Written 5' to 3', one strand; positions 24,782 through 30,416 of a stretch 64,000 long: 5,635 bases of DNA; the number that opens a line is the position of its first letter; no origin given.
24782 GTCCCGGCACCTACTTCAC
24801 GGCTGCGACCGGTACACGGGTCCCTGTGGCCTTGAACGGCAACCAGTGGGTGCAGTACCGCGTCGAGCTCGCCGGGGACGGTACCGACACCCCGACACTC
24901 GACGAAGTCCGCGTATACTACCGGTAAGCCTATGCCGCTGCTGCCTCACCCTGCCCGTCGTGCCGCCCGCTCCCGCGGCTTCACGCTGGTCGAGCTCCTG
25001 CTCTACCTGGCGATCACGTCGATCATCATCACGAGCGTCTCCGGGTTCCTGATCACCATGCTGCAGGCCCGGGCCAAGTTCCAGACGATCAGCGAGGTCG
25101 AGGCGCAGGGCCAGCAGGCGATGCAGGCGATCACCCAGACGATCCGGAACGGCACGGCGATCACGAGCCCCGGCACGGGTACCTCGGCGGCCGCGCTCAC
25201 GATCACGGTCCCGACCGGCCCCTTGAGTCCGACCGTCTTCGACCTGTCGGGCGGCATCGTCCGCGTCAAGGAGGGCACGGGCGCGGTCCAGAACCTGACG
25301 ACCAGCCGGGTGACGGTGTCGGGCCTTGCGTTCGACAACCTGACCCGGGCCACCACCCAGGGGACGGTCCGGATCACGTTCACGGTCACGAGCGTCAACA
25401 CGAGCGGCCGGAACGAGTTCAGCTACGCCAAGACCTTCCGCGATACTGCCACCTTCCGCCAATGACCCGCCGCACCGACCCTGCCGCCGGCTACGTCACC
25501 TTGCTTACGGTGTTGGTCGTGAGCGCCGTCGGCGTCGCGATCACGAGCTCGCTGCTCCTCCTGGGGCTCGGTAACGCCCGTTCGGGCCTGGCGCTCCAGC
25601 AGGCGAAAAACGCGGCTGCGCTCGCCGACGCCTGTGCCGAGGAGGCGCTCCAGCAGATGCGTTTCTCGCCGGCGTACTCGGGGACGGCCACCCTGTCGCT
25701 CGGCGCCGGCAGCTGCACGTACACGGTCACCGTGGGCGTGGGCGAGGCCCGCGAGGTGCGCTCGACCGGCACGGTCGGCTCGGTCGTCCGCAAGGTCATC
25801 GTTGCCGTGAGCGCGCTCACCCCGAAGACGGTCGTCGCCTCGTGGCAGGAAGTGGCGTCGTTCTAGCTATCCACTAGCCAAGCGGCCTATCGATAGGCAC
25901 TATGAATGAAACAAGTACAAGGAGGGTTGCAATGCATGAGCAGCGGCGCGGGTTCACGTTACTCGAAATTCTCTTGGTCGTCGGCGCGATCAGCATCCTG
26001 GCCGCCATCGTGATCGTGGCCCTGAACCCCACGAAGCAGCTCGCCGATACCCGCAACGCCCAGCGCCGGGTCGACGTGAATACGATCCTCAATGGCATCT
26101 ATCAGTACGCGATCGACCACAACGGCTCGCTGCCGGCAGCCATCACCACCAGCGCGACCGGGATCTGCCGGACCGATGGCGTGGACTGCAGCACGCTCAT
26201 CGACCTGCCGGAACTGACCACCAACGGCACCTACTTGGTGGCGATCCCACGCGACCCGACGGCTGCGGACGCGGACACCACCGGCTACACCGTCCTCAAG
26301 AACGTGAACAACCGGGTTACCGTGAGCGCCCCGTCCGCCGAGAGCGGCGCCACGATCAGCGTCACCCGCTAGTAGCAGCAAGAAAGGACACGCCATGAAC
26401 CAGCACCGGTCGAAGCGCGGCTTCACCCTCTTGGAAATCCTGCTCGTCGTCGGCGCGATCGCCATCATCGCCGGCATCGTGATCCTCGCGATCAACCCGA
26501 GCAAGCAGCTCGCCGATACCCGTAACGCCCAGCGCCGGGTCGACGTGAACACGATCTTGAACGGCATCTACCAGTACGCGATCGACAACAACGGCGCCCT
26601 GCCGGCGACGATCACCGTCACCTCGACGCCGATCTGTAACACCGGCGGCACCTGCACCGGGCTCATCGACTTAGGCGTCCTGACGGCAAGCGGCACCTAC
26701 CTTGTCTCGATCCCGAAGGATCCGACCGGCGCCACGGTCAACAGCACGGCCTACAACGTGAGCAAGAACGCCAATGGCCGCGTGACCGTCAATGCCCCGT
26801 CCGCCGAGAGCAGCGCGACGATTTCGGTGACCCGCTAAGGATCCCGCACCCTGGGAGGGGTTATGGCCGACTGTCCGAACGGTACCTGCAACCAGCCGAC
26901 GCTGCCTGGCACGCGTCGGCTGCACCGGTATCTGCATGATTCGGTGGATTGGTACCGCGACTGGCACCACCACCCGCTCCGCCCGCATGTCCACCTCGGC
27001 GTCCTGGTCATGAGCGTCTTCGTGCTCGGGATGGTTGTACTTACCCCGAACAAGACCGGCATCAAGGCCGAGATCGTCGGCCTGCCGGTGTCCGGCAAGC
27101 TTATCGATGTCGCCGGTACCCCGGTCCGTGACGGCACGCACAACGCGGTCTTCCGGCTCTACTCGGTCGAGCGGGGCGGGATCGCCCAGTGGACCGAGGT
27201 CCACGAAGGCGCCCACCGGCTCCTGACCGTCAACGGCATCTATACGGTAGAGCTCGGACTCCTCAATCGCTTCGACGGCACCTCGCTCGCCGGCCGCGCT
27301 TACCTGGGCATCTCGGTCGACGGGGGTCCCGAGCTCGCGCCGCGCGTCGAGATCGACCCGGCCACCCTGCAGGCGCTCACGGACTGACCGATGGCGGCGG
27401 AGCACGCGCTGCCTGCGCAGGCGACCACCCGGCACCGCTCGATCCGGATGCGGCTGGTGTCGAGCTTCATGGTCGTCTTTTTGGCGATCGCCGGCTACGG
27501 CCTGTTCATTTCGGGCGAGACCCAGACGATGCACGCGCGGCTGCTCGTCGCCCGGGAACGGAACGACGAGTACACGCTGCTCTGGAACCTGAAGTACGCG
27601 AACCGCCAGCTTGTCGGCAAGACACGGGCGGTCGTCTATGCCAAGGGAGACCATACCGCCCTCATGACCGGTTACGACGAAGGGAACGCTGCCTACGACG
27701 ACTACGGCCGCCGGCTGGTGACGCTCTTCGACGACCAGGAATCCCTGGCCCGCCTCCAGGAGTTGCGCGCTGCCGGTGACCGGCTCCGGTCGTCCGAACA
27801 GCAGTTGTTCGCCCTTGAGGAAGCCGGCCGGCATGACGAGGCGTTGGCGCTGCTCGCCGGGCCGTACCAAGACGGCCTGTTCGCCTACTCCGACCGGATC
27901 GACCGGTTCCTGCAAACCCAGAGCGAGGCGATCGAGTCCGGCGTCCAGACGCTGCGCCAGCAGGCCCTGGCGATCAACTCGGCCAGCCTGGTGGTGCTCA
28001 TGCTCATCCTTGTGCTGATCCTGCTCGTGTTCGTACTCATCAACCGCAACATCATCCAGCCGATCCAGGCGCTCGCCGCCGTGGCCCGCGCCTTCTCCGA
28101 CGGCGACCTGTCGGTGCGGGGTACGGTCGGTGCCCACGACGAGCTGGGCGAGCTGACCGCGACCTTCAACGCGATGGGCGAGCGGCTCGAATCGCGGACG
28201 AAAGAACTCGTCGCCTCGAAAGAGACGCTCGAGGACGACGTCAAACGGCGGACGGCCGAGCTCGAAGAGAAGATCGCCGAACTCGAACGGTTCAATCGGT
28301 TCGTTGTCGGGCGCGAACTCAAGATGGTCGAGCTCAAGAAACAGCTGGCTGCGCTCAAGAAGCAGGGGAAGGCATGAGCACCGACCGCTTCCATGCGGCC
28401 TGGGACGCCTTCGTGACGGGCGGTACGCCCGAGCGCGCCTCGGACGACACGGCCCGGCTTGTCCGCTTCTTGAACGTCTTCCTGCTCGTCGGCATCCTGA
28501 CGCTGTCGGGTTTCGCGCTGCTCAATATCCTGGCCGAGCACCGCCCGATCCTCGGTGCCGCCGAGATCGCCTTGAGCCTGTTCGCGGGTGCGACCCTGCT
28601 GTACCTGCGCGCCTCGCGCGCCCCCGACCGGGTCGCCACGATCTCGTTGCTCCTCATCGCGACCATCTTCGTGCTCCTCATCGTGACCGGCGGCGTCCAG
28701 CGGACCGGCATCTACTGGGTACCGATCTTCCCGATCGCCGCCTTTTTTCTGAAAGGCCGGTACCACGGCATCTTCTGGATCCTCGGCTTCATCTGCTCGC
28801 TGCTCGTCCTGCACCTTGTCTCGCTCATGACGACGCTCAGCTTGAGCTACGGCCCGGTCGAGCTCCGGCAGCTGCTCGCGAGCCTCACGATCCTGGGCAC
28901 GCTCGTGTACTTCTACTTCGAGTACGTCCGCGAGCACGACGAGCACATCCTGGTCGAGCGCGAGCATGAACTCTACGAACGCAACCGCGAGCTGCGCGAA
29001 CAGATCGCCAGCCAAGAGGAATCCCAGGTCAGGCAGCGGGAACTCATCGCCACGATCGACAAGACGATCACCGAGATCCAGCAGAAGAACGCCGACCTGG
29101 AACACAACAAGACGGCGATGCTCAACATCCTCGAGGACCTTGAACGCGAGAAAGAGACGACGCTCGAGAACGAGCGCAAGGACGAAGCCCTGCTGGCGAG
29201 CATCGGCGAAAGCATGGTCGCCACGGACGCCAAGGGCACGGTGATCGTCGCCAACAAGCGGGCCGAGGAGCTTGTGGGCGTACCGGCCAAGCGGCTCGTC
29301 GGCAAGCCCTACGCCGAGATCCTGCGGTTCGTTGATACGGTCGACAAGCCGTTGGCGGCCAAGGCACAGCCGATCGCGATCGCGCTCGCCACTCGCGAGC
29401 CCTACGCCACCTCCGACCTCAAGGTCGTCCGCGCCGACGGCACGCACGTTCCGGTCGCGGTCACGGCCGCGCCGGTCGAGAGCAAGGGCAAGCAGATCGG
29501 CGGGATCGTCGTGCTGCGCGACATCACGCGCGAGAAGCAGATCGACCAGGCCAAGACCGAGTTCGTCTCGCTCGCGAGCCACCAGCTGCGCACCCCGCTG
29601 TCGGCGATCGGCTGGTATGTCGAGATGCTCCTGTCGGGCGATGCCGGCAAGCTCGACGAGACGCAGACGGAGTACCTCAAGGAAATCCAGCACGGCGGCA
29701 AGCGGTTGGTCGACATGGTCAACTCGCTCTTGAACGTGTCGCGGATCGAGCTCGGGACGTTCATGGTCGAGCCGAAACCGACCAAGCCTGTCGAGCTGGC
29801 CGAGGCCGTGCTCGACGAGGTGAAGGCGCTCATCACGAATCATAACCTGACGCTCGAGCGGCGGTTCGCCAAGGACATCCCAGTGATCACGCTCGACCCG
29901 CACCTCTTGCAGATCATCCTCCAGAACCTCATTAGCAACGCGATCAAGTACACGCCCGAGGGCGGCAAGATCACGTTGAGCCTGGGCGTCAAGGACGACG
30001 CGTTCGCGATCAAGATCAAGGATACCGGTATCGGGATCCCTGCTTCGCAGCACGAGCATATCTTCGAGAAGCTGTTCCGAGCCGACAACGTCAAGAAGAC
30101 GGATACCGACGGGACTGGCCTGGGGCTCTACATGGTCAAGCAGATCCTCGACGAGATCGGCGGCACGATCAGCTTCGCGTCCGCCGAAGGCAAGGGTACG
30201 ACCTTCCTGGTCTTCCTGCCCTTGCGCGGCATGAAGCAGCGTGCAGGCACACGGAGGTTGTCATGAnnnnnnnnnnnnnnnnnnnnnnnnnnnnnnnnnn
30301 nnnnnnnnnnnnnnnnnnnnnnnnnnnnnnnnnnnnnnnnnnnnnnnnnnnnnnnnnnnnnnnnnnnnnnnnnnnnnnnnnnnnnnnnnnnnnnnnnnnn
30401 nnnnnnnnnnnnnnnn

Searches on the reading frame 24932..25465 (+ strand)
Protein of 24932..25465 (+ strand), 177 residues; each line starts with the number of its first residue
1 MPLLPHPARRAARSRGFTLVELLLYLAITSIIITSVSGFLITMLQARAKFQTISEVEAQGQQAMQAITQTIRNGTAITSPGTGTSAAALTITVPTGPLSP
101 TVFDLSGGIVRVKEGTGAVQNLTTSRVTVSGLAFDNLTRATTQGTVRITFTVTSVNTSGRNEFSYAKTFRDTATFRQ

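Call 16: search_protein_families(library=pfam, proteins=[window:24932-25465:+], max_evalue=0.01)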
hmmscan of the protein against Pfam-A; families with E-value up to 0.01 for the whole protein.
window:24932-25465:+ (177 aa): 2 families
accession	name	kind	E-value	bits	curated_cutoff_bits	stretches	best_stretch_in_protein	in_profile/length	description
PF07963.17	N_methyl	-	6.6e-07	29.1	21.2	1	13-36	3-26/27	Prokaryotic N-terminal methylation motif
PF04186.18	FxsA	-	0.0066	17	25.2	0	26-95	25-97/109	FxsA cytoplasmic membrane protein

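Call 51: search_protein_families(library=ncbifam, proteins=[window:24932-25462:+], max_evalue=0.001)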
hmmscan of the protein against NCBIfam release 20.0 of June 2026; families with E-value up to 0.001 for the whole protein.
window:24932-25462:+ (177 aa): 6 families
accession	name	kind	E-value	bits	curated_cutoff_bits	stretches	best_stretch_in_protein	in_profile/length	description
NF038304.1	EPS_HpsC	equivalog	1.7e-07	31.1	200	1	11-71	17-77/318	hormogonium polysaccharide secretion pseudopilin HpsC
NF041002.1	pilin_ComGF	equivalog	1.6e-05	25.2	80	1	15-57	2-44/139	competence type IV pilus minor pilin ComGF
NF007848.0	PRK10557.1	equivalog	1.6e-05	24.3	120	1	11-72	7-68/192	prepilin peptidase-dependent protein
NF007660.0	PRK10332.1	equivalog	0.00024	21.6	86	1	13-76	7-70/107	prepilin-type N-terminal cleavage/methylation domain-containing protein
NF040982.1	ComGD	equivalog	0.00031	21.2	70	1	15-63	2-50/139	competence type IV pilus minor pilin ComGD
TIGR02599.1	TIGR02599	subfamily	0.00062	19.1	256.5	1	16-75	1-60/361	Verru_Chthon cassette protein C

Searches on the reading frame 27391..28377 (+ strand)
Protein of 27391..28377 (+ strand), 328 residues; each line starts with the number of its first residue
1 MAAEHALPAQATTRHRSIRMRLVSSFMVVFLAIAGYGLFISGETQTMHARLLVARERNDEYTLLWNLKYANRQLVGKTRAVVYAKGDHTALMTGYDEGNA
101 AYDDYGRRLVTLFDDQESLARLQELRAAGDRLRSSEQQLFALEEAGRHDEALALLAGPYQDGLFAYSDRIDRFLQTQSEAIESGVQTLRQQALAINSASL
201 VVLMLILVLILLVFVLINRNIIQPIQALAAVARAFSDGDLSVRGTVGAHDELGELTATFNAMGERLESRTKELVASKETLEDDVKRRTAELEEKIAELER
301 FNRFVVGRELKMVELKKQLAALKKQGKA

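Call 16: search_protein_families(library=pfam, proteins=[window:27391-28377:+], max_evalue=0.01)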
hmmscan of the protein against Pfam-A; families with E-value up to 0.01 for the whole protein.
window:27391-28377:+ (328 aa): 4 families
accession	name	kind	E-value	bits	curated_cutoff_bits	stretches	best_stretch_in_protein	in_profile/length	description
PF00672.30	HAMP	-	7.2e-15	55.5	25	1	216-267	1-52/53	HAMP domain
PF12729.13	4HB_MCP_1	-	0.0015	18.6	27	1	17-178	3-167/181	Four helix bundle sensory module for signal transduction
PF03954.19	Lectin_N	-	0.0059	16.9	28.3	0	184-292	23-131/140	Hepatic lectin, N-terminal domain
PF05227.19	CHASE3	-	0.0083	16.5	28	1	90-160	39-110/138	CHASE3 domain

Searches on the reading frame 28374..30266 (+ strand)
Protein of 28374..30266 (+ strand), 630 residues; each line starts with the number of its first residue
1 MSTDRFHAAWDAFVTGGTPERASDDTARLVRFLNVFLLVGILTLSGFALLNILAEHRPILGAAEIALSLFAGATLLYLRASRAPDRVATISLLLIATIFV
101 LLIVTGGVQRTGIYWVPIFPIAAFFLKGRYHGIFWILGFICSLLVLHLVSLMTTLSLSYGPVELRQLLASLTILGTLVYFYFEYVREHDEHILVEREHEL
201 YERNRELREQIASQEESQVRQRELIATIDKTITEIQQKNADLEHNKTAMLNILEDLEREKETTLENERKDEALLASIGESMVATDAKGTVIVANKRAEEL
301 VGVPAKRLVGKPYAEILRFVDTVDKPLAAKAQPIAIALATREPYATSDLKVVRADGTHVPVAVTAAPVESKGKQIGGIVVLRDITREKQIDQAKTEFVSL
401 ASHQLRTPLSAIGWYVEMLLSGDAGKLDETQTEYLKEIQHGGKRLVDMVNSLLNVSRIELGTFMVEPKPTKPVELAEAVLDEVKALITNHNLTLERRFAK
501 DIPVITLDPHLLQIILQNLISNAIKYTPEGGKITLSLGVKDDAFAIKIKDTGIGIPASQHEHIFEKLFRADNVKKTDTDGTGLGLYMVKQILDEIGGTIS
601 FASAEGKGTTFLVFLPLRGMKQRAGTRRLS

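Call 16: search_protein_families(library=pfam, proteins=[window:28374-30266:+], max_evalue=0.01)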
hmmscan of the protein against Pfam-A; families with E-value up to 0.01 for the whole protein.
window:28374-30266:+ (630 aa): 12 families
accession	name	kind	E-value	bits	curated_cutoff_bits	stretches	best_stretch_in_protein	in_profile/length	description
PF02518.31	HATPase_c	-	3.7e-30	105.1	26.4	1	508-618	2-110/111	Histidine kinase-, DNA gyrase B-, and HSP90-like ATPase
PF00512.31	HisKA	-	1.2e-17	64.2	26.9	1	393-460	1-65/66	His Kinase A (phospho-acceptor) domain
PF00989.32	PAS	-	1.8e-12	47.7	22.6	1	271-384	4-113/113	PAS fold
PF13426.13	PAS_9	-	3.1e-11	43.9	27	1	280-385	3-102/103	PAS domain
PF08448.16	PAS_4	-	5e-11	43.2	23.1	1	277-388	4-109/110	PAS fold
PF20966.2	MASE6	-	1.3e-10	42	27.4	1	36-175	15-154/170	MASE6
PF12860.13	PAS_7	-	1e-06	29.3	27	1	275-391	2-114/115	PAS fold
PF13581.12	HATPase_c_2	-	1.2e-06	29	27.4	1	512-609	32-121/127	Histidine kinase-like ATPase domain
PF14501.12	HATPase_c_5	-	5.3e-06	26.7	22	1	512-606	6-93/102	GHKL domain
PF08447.18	PAS_3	-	6e-05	23.7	25.6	1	291-375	2-83/89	PAS fold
PF04791.21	LMBR1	-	0.0024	17.2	31.9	1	150-275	172-296/510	LMBR1-like membrane protein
PF24820.1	Diguanyl_cycl_sensor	-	0.0084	16.5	28.1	0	274-317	2-45/109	Diguanylate cyclase-like sensor domain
